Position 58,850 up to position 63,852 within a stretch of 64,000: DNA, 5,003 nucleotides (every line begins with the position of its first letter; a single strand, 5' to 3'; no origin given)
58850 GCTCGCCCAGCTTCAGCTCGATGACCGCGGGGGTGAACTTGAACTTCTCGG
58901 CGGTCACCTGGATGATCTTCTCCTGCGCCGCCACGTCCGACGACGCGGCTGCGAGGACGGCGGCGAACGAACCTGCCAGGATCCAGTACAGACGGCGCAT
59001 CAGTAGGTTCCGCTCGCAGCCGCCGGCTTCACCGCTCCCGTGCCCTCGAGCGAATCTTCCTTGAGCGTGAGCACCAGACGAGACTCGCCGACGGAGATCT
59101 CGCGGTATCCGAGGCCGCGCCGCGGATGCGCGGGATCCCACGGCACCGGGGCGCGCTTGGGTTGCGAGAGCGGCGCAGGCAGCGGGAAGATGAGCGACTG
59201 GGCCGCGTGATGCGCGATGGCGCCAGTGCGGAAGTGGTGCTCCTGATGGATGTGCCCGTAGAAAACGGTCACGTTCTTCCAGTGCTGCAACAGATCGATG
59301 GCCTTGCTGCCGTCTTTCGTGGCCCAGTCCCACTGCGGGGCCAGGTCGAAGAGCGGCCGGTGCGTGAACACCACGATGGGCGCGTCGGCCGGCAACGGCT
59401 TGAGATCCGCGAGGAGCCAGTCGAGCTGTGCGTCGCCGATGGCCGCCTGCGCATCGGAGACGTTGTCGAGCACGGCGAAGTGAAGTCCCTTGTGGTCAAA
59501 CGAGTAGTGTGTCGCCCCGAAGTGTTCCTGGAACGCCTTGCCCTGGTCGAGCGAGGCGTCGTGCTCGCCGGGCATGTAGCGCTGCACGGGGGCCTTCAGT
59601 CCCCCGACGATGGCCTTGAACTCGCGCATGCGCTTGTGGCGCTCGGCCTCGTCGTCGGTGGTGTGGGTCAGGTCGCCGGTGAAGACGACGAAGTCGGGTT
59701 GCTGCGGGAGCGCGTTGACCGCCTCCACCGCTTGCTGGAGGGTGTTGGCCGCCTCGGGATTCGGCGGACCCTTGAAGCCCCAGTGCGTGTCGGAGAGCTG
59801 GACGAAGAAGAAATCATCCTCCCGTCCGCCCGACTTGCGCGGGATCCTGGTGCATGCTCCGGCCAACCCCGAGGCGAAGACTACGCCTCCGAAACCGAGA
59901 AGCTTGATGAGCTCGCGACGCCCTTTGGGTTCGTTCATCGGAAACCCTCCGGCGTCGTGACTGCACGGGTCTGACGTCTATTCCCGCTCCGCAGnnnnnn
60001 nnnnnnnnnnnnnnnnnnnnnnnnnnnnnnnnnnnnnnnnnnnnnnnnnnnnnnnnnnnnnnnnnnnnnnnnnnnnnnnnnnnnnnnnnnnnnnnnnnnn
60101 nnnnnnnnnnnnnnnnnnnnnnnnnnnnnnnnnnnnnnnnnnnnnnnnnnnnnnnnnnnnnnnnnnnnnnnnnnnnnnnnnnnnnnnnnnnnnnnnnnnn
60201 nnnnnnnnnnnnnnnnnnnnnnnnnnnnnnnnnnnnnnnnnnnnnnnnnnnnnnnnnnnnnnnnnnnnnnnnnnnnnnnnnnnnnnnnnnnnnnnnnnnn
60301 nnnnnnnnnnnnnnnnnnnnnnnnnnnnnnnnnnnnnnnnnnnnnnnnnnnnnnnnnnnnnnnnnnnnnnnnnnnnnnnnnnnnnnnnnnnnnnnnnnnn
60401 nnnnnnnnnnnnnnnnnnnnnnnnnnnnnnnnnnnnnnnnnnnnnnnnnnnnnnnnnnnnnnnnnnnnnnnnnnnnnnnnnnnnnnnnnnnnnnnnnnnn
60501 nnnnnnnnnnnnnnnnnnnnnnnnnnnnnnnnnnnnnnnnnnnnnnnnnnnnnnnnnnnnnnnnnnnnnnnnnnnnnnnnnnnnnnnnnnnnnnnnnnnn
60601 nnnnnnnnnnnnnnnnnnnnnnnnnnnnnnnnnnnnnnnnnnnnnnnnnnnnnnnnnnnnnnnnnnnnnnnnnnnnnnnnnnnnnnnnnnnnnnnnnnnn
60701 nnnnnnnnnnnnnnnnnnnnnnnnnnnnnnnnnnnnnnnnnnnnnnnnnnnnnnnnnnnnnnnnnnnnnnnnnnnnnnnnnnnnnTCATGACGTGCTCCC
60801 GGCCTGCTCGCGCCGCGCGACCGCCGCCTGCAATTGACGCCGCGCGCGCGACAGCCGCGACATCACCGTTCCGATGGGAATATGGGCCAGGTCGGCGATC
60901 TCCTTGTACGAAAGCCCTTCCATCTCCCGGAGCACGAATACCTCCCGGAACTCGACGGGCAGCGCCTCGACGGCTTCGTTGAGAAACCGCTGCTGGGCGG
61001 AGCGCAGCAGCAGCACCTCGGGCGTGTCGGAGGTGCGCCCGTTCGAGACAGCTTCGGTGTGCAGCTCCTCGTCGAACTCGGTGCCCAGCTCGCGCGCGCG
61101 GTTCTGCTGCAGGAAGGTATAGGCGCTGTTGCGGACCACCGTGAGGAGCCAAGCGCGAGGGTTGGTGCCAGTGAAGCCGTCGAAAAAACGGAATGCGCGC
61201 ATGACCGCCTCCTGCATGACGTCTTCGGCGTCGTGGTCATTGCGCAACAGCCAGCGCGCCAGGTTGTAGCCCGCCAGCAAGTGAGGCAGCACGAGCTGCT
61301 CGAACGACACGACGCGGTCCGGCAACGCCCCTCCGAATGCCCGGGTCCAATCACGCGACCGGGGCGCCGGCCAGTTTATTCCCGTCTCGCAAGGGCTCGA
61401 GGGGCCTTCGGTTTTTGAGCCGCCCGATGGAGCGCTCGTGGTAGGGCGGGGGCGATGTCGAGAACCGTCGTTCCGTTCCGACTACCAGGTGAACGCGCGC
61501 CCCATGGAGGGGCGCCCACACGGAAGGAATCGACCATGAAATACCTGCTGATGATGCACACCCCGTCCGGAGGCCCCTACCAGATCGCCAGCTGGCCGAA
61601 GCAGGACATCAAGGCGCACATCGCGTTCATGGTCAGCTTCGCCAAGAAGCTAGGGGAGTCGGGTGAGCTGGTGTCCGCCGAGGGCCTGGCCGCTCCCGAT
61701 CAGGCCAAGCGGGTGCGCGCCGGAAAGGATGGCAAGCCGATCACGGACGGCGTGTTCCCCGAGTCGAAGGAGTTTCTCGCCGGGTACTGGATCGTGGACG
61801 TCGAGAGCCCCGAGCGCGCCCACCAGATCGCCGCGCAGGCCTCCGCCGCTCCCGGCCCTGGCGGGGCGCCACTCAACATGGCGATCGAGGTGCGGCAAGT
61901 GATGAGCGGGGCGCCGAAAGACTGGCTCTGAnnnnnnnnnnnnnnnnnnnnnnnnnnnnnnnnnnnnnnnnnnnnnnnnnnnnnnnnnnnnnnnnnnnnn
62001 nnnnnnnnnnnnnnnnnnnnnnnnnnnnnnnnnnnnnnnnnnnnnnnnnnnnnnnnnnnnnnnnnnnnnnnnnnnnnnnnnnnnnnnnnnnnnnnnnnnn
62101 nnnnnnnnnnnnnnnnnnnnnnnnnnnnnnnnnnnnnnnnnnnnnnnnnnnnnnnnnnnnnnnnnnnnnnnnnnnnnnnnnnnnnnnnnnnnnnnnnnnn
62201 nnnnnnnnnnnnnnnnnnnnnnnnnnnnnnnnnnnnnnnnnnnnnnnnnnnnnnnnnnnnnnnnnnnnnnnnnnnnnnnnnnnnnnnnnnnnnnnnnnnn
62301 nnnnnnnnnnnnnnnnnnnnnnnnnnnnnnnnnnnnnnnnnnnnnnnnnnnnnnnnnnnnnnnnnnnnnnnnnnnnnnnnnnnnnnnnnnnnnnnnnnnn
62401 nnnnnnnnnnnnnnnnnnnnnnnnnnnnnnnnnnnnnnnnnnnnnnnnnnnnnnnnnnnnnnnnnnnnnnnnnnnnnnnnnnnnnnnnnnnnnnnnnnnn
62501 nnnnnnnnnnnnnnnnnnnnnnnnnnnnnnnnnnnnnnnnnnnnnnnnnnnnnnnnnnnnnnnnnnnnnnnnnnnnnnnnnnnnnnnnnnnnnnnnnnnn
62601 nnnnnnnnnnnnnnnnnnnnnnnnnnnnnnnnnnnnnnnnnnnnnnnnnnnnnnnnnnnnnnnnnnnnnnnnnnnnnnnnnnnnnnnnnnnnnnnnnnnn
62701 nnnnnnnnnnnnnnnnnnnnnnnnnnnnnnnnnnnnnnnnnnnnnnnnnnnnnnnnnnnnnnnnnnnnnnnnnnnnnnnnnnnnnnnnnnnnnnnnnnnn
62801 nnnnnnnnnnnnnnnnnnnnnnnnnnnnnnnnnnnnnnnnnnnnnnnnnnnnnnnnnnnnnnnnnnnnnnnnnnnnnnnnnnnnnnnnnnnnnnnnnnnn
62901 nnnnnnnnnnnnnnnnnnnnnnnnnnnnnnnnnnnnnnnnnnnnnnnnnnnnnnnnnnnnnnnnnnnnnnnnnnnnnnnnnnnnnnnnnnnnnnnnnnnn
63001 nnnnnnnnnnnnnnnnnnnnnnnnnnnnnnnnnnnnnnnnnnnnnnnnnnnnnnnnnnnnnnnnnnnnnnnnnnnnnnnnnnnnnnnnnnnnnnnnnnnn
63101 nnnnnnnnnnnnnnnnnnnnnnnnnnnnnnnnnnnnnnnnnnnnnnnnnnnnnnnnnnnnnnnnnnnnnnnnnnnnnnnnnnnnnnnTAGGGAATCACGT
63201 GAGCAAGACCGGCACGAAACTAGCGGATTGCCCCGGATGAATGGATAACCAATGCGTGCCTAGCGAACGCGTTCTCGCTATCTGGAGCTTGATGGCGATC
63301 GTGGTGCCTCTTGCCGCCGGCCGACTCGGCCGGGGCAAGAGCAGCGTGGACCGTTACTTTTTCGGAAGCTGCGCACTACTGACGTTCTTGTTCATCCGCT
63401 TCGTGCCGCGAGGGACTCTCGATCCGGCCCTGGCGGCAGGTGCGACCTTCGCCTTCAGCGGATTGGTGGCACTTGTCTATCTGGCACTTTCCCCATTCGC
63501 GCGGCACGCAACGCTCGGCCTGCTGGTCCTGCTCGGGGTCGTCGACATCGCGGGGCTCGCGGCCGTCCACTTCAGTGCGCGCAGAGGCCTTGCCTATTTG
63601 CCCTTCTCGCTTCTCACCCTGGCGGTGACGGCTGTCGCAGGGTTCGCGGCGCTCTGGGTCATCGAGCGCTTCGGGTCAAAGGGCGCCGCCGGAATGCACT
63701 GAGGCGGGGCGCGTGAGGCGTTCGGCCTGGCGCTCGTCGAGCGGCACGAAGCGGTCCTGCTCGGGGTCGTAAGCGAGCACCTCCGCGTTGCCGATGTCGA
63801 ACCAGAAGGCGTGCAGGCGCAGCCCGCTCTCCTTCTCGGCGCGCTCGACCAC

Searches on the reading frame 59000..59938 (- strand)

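Call 23: search_protein_families(library=pfam, proteins=[window:59000-59938:-], max_evalue=0.00001)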
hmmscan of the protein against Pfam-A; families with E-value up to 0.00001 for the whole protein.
window:59000-59938:- (312 aa): 1 family
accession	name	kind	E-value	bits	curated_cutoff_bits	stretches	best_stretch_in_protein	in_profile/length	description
PF00149.33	Metallophos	-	1.1e-10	42.7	21.5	1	45-232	3-190/191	Calcineurin-like phosphoesterase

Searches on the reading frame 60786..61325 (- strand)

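Call 23: search_protein_families(library=pfam, proteins=[window:60786-61325:-], max_evalue=0.00001)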
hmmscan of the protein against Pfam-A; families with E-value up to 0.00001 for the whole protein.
window:60786-61325:- (179 aa): 3 families
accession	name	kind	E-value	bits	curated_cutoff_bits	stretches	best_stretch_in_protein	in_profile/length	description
PF08281.18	Sigma70_r4_2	-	2.7e-16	59.4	25.7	1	116-165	5-54/54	Sigma-70, region 4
PF04542.20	Sigma70_r2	-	2.1e-13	50.3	24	1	19-76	9-69/71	Sigma-70 region 2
PF04545.22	Sigma70_r4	-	1.1e-09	38.1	24.1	1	120-166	3-49/50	Sigma-70, region 4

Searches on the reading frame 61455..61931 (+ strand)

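Call 23: search_protein_families(library=pfam, proteins=[window:61455-61931:+], max_evalue=0.00001)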
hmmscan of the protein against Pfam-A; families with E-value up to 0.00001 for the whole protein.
window:61455-61931:+ (158 aa): 1 family
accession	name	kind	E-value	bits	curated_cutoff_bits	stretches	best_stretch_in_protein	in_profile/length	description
PF03795.20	YCII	-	9.2e-09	36.1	24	1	44-130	14-79/95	YCII-related domain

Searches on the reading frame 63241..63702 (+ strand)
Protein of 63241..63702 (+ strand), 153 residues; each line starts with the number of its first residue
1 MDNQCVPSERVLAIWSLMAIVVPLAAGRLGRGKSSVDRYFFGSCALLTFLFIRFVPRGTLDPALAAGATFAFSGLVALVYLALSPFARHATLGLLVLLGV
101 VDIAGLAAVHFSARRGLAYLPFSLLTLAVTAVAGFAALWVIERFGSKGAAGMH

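Call 8: search_protein_families(library=pfam, proteins=[window:63241-63702:+])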
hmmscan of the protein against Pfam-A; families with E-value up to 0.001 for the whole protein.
window:63241-63702:+ (153 aa): 0 families

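Call 57: search_protein_representatives(protein=window:63241-63702:+)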
Query: 153 residues. Proteins with E-value up to 0.001 (for the whole library): 34; up to 1e-10: 18; up to 1e-30: 1. The best 34 are listed.
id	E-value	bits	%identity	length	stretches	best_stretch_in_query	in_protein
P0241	6.8e-78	276.4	92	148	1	6-152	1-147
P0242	3.2e-27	112.0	47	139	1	6-143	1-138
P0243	1.2e-25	106.9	67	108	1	18-128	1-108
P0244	1.3e-24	103.5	91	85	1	6-62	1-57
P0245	8.5e-24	100.9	55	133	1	35-144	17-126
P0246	1.1e-23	100.6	44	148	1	9-143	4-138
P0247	1.2e-23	100.4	55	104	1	8-106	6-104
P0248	5.4e-18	82.1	40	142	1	8-140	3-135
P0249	5.5e-18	82.1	43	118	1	36-145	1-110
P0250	6.6e-18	81.8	41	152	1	7-144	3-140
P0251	1.7e-16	77.3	41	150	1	8-145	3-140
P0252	2.7e-14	70.1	37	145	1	8-147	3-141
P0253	3.0e-13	66.7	43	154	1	9-144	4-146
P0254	6.8e-13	65.5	39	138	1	9-145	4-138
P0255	7.0e-13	65.5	73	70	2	66-97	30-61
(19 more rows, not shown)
